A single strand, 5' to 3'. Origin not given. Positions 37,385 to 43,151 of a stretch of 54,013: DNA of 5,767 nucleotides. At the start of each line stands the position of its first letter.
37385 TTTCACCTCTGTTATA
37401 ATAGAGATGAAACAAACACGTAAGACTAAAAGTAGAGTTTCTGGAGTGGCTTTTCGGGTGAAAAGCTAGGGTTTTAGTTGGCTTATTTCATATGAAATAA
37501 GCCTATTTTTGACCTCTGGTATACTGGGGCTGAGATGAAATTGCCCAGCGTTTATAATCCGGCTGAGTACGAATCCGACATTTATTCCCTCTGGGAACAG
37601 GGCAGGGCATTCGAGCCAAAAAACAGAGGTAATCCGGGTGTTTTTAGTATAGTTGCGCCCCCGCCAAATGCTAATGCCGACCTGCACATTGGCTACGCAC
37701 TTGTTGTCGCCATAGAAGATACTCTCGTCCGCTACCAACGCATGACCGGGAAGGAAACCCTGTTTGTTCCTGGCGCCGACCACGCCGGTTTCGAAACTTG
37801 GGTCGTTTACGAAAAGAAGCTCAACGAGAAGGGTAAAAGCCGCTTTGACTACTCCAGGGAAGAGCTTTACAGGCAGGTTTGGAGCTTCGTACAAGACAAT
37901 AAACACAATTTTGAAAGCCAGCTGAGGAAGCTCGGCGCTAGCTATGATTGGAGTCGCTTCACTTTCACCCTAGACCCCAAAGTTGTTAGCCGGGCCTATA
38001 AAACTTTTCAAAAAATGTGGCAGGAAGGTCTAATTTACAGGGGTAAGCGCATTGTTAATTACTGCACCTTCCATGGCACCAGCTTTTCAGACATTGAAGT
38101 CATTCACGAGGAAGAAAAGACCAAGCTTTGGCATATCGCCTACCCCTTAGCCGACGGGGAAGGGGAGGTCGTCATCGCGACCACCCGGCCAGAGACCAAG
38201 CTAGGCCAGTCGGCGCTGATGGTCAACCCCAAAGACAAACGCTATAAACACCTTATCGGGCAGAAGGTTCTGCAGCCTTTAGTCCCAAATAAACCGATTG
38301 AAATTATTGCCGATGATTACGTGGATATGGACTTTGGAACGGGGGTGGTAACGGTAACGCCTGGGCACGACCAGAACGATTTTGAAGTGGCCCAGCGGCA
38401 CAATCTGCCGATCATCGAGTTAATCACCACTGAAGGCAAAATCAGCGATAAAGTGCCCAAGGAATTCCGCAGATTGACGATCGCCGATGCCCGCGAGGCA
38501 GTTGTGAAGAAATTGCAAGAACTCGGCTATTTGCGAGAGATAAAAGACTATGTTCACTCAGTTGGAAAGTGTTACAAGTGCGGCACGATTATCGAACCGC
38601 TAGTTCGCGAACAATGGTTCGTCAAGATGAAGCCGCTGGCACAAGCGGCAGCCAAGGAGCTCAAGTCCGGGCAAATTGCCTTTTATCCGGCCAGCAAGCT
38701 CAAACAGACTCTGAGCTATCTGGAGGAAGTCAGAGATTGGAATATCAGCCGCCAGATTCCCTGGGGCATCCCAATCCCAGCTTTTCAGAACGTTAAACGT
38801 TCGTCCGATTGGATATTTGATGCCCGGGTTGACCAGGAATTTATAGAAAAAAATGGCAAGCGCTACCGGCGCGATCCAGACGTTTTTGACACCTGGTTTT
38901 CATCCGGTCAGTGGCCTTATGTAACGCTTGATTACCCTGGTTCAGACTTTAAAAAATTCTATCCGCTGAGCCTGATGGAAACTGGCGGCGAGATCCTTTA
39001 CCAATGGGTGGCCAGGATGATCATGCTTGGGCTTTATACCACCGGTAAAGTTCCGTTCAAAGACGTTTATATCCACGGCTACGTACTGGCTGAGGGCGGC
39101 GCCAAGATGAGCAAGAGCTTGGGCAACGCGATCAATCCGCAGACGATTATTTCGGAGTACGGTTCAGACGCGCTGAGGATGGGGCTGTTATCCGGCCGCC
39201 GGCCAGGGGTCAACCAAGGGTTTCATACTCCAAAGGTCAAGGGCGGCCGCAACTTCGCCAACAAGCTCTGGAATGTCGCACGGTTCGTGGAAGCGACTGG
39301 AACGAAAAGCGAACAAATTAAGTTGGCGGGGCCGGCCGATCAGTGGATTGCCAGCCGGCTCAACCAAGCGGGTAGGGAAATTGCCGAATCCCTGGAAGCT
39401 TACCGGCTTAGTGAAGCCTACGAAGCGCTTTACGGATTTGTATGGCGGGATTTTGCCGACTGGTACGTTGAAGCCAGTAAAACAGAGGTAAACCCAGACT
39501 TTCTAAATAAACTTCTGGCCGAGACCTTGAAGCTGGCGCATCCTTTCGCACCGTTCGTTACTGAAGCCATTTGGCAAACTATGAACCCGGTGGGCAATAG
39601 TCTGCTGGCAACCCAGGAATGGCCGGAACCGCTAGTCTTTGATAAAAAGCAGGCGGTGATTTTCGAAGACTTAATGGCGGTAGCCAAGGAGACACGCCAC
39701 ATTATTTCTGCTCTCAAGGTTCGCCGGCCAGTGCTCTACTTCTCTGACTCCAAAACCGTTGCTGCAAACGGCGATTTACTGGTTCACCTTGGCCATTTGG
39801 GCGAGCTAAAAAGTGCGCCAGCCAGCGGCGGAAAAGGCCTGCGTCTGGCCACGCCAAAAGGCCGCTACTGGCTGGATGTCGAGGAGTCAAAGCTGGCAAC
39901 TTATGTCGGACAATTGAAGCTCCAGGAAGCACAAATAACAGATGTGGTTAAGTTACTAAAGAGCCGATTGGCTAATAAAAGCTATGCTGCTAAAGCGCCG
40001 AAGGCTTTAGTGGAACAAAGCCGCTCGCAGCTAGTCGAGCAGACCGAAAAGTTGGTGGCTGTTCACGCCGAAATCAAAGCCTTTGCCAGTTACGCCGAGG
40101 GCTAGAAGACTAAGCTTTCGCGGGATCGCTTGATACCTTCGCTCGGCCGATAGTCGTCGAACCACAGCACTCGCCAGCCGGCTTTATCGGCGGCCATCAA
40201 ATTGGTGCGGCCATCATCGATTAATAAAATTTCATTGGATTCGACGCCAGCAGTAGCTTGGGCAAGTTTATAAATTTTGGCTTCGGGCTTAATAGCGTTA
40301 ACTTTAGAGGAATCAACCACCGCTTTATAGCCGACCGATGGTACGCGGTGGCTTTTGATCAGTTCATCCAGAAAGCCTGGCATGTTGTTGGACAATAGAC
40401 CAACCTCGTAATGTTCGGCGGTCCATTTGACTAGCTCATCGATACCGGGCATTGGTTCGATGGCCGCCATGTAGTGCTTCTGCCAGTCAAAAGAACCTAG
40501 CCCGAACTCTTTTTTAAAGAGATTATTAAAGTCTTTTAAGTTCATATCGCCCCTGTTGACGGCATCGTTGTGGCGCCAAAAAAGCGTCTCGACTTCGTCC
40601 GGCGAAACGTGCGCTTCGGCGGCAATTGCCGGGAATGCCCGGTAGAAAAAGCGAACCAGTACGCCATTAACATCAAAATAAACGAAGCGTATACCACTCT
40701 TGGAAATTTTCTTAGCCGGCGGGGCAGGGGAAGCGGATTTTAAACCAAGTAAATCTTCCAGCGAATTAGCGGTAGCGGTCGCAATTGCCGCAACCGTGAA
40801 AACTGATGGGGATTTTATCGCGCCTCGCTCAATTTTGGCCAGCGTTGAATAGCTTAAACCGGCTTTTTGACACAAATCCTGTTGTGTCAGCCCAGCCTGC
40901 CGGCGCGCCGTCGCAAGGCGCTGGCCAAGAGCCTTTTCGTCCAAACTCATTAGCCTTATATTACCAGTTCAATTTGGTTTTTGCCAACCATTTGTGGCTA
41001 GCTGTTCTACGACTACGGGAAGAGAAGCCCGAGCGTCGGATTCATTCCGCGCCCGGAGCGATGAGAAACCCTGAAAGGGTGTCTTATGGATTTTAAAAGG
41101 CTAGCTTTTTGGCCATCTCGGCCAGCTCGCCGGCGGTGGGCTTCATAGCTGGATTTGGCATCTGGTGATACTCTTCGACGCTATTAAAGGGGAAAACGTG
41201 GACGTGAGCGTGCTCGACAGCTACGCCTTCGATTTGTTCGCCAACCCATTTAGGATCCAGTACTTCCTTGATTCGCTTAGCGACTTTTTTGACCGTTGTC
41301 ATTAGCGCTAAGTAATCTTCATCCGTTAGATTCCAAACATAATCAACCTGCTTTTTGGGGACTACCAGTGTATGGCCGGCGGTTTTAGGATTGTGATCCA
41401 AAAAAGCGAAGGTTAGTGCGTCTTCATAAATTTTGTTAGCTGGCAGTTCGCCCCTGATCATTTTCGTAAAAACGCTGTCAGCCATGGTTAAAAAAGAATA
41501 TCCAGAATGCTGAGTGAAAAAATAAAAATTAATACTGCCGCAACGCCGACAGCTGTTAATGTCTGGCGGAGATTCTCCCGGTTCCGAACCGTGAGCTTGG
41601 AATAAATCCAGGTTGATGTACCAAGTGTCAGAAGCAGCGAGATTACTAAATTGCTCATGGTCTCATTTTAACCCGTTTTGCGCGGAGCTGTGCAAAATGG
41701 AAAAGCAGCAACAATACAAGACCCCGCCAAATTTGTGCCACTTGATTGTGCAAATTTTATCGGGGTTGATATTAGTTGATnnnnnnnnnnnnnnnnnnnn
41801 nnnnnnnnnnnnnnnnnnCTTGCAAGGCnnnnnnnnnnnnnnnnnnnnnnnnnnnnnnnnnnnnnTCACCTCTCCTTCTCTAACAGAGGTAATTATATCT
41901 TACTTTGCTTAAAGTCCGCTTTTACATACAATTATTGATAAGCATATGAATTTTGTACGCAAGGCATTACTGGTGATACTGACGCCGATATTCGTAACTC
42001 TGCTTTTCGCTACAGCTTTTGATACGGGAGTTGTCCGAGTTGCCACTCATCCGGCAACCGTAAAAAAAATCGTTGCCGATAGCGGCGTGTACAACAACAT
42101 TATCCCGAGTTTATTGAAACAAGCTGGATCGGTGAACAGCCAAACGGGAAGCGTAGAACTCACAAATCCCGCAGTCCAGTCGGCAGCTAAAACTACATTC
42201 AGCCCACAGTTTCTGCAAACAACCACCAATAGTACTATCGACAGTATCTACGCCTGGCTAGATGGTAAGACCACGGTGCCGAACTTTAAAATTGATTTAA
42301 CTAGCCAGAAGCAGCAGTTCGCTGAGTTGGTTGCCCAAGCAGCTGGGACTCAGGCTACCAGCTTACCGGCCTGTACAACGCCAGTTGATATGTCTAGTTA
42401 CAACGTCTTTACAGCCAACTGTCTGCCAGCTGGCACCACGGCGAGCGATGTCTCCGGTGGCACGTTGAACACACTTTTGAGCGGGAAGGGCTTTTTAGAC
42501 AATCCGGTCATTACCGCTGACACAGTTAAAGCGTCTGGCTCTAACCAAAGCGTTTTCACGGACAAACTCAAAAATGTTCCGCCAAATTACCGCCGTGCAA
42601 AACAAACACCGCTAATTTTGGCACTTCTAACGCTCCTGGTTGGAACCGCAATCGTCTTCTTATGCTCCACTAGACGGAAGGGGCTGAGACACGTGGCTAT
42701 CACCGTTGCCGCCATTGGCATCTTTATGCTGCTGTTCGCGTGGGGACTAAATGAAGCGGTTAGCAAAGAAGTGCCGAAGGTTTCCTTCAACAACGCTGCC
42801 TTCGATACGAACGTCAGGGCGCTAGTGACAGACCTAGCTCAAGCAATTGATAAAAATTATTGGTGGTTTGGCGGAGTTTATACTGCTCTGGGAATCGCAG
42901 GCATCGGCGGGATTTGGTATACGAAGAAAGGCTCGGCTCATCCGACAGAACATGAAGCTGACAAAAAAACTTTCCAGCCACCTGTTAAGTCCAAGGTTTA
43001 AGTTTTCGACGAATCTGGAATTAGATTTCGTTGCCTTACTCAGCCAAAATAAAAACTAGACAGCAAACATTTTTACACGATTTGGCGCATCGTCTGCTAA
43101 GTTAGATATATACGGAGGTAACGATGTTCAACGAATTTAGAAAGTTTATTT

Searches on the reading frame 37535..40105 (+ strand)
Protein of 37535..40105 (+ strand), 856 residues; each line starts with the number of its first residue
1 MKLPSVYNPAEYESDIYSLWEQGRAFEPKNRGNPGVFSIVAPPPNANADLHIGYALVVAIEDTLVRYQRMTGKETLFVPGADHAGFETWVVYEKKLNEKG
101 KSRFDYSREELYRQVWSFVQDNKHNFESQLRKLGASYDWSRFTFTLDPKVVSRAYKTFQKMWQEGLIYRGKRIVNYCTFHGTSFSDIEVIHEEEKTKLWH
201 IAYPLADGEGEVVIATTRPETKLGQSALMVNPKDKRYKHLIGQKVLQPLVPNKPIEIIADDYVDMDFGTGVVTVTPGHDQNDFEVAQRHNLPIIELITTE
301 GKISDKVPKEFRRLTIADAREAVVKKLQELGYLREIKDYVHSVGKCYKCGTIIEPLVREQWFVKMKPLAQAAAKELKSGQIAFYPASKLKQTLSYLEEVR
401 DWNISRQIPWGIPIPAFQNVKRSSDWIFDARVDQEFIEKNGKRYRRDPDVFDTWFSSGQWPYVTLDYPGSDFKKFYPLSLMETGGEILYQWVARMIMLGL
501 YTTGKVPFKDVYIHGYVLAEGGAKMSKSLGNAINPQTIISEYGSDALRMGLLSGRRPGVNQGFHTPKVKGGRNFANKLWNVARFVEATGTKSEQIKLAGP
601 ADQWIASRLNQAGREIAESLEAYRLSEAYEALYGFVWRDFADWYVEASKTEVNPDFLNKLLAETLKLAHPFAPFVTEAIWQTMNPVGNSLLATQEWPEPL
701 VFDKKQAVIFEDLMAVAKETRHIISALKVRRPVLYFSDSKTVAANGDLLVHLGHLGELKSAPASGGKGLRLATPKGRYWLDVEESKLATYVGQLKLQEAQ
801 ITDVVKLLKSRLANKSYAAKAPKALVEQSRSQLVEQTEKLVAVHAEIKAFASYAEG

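Call 64: search_protein_families(library=pfam, proteins=[window:37535-40105:+], max_evalue=0.001)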
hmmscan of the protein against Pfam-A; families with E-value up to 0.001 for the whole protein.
window:37535-40105:+ (856 aa): 5 families
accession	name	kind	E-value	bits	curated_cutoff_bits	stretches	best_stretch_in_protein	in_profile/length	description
PF00133.28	tRNA-synt_1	-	2.6e-111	372.8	22.7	1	16-553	2-404/414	tRNA synthetases class I (I, L, M and V)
PF08264.19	Anticodon_1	-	5.9e-28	98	25.1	1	602-728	1-133/148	Anticodon-binding domain of tRNA ligase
PF09334.17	tRNA-synt_1g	-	1.8e-24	86.7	20.1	2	345-558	168-361/391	tRNA synthetases class I (M)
PF13603.12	tRNA-synt_1_2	-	2e-12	47.5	25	1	241-303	85-146/185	Leucyl-tRNA synthetase, editing domain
PF10458.14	Val_tRNA-synt_C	-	1.5e-05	25.6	25.9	1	805-847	20-62/66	Valyl tRNA synthetase tRNA binding arm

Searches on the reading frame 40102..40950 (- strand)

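Call 65: search_protein_families(library=pfam, proteins=[window:40102-40950:-], max_evalue=0.001)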
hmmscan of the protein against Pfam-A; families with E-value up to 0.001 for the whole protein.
window:40102-40950:- (282 aa): 6 families
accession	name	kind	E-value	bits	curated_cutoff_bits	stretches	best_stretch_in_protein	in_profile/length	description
PF13560.12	HTH_31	-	1.7e-12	47.9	27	1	7-60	1-54/64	Helix-turn-helix domain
PF01381.28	HTH_3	-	5.2e-12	46.1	23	1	13-66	2-54/55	Helix-turn-helix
PF13419.12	HAD_2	-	2.3e-10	41.3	23.8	1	114-263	31-177/178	Haloacid dehalogenase-like hydrolase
PF00702.32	Hydrolase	-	3.5e-09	37.8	26.4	1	90-258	4-191/191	haloacid dehalogenase-like hydrolase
PF13443.12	HTH_26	-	1.3e-06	29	22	1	17-70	7-60/63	Cro/C1-type HTH DNA-binding domain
PF12844.13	HTH_19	-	7.3e-06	26.2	30.2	1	9-68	1-59/64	Helix-turn-helix domain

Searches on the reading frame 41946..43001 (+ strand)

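Call 65: search_protein_families(library=pfam, proteins=[window:41946-43001:+], max_evalue=0.001)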
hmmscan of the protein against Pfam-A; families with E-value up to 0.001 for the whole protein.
window:41946-43001:+ (351 aa): 1 family
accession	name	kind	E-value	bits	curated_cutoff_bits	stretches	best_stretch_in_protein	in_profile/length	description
PF06912.16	DUF1275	-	0.00023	21.5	25.4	1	212-329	71-176/193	Protein of unknown function (DUF1275)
